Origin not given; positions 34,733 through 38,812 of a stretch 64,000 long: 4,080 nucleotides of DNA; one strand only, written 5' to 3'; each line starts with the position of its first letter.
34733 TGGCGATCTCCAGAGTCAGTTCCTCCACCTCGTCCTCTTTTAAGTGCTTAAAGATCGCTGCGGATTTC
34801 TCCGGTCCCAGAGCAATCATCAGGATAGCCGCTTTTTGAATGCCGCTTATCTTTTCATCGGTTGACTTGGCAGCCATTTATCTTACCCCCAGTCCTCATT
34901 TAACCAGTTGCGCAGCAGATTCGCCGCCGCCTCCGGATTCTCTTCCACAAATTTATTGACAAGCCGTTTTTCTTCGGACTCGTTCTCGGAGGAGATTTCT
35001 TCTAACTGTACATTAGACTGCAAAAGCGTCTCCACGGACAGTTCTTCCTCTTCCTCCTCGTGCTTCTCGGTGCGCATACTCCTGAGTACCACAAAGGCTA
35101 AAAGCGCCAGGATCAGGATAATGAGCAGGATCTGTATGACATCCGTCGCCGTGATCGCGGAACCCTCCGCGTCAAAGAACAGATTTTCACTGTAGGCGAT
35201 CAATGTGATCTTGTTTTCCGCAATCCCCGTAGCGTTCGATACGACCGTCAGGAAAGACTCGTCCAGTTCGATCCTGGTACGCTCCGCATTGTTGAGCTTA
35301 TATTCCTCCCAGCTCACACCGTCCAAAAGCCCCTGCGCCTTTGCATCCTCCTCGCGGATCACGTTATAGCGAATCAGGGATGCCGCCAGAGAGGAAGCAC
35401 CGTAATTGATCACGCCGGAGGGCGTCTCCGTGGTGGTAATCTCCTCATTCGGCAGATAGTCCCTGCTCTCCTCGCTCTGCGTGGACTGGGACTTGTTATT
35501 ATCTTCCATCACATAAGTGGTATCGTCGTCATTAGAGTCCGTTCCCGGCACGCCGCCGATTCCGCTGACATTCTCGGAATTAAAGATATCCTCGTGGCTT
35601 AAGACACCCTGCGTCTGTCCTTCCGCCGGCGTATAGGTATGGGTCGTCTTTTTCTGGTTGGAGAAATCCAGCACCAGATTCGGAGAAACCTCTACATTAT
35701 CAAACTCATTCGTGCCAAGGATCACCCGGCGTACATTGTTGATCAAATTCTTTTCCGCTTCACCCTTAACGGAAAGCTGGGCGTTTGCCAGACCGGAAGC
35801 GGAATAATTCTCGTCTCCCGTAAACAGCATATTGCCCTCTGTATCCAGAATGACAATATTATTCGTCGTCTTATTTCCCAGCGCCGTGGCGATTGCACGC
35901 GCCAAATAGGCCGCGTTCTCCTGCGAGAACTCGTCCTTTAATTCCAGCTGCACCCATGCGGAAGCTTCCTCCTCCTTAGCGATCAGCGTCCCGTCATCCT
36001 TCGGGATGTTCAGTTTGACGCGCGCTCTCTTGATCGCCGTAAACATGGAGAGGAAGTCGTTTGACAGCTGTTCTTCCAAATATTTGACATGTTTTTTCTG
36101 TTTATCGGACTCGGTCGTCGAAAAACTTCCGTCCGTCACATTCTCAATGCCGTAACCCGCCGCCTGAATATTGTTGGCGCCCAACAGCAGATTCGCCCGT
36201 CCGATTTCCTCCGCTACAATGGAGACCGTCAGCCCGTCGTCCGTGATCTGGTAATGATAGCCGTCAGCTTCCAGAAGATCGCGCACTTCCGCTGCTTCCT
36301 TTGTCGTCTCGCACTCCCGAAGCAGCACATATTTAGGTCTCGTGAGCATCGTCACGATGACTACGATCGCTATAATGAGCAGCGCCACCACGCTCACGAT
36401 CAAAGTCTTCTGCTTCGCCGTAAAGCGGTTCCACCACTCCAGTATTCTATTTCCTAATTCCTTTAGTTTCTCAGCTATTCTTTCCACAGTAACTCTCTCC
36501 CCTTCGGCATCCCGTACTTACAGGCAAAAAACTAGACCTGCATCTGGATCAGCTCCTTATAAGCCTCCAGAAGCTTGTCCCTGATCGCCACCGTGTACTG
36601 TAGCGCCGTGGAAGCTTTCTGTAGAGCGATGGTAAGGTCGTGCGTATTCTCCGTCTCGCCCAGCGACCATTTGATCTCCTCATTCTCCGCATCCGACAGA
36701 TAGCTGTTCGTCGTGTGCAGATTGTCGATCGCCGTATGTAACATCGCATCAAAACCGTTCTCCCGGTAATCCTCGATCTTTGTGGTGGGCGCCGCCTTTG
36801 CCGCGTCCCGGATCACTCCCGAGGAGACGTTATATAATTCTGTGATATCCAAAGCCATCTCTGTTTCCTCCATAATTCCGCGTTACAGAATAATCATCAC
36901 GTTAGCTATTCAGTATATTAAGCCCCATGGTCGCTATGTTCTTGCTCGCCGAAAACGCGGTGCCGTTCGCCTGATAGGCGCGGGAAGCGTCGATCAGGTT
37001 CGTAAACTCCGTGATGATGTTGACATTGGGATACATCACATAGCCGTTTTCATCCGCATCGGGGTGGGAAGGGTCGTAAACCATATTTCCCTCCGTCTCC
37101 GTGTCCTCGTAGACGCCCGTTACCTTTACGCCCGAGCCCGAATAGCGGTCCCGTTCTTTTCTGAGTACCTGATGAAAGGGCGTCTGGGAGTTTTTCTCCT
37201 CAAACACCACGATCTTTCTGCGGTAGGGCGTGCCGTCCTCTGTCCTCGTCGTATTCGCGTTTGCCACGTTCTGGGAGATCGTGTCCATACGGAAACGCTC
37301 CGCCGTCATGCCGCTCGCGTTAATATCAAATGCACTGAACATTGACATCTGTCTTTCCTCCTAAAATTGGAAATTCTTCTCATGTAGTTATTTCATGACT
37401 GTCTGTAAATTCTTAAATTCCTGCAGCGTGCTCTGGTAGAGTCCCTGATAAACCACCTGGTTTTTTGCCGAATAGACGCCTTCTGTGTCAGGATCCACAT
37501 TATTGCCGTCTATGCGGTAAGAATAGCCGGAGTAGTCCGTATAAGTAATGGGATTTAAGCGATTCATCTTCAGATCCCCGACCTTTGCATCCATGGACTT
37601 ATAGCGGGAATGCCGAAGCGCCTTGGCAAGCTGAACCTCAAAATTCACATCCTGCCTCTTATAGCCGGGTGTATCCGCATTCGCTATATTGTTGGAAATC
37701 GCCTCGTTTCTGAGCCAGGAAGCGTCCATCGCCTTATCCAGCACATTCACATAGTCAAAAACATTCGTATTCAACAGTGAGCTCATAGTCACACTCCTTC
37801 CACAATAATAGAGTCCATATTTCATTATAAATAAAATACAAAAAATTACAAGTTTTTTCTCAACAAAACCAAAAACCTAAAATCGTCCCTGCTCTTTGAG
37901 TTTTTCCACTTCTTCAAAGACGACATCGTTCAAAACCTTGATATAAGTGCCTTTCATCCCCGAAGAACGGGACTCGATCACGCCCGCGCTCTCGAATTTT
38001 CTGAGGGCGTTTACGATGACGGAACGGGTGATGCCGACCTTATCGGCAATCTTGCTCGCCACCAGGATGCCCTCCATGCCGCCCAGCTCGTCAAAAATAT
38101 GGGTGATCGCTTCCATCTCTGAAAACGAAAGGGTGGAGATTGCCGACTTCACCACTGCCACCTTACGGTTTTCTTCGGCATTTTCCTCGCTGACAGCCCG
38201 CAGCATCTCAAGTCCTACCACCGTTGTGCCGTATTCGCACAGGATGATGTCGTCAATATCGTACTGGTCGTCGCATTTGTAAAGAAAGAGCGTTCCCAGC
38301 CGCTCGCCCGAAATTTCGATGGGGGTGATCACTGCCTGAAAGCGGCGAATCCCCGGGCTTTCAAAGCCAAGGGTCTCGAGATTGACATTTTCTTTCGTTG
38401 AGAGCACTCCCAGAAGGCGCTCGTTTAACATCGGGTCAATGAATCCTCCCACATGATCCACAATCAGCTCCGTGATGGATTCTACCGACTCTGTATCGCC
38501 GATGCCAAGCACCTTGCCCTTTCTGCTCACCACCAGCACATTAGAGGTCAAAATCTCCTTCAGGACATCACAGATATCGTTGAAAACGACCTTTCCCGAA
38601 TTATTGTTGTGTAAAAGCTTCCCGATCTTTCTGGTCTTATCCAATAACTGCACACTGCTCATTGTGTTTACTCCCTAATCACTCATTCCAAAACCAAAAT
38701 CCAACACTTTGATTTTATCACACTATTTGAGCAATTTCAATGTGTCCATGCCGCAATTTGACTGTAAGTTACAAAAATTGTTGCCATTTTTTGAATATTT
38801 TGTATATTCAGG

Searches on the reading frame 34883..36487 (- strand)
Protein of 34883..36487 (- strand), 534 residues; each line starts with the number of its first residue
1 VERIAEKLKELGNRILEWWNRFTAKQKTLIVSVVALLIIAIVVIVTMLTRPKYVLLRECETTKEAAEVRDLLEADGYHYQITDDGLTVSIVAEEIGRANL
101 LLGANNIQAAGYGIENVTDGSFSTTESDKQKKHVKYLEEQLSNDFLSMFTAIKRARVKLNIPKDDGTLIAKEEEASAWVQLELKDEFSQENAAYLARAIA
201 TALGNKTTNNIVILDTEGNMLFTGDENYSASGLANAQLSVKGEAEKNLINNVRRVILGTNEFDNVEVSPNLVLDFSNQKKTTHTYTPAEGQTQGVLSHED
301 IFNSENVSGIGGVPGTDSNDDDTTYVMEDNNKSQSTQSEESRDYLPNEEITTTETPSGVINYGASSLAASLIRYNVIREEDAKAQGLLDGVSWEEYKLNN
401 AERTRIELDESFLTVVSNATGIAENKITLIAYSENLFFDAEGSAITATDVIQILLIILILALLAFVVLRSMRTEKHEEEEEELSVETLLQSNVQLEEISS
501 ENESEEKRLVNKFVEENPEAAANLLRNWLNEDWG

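Call 9: search_protein_families(library=pfam, proteins=[window:34883-36487:-], max_evalue=0.001)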
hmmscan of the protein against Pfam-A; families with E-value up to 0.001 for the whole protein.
window:34883-36487:- (534 aa): 4 families
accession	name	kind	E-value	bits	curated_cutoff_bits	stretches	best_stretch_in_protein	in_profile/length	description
PF01514.23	YscJ_FliF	-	1.2e-37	129.9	24.4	1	49-222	2-178/179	Secretory protein of YscJ/FliF family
PF08345.17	YscJ_FliF_C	-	1.1e-11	45.8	23.8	1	263-361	8-98/147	Flagellar M-ring protein C-terminal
PF03824.22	NicO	-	0.00026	20.9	27.7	0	443-493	78-129/287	High-affinity nickel-transport protein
PF01741.23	MscL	-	0.00051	20.8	27.4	0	427-498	57-118/123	Large-conductance mechanosensitive channel, MscL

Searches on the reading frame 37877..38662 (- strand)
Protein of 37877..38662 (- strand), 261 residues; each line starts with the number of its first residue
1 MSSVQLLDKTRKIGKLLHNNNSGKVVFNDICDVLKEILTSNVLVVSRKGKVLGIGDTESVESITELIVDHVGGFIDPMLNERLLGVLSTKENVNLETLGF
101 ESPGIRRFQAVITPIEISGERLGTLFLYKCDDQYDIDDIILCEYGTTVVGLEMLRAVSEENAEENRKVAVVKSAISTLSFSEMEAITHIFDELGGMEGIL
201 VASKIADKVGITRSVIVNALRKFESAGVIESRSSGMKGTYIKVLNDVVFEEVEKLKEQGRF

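Call 9: search_protein_families(library=pfam, proteins=[window:37877-38662:-], max_evalue=0.001)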
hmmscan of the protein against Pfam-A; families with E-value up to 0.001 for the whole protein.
window:37877-38662:- (261 aa): 3 families
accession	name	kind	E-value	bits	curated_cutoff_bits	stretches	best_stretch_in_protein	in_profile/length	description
PF06018.20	CodY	-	1.8e-36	125.7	29.5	1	5-177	1-177/177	CodY GAF-like domain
PF08222.17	HTH_CodY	-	2.9e-30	104.1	27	1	197-254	2-59/61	CodY helix-turn-helix domain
PF13545.12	HTH_Crp_2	-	0.00061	20.1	27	0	204-233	27-56/70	Crp-like helix-turn-helix domain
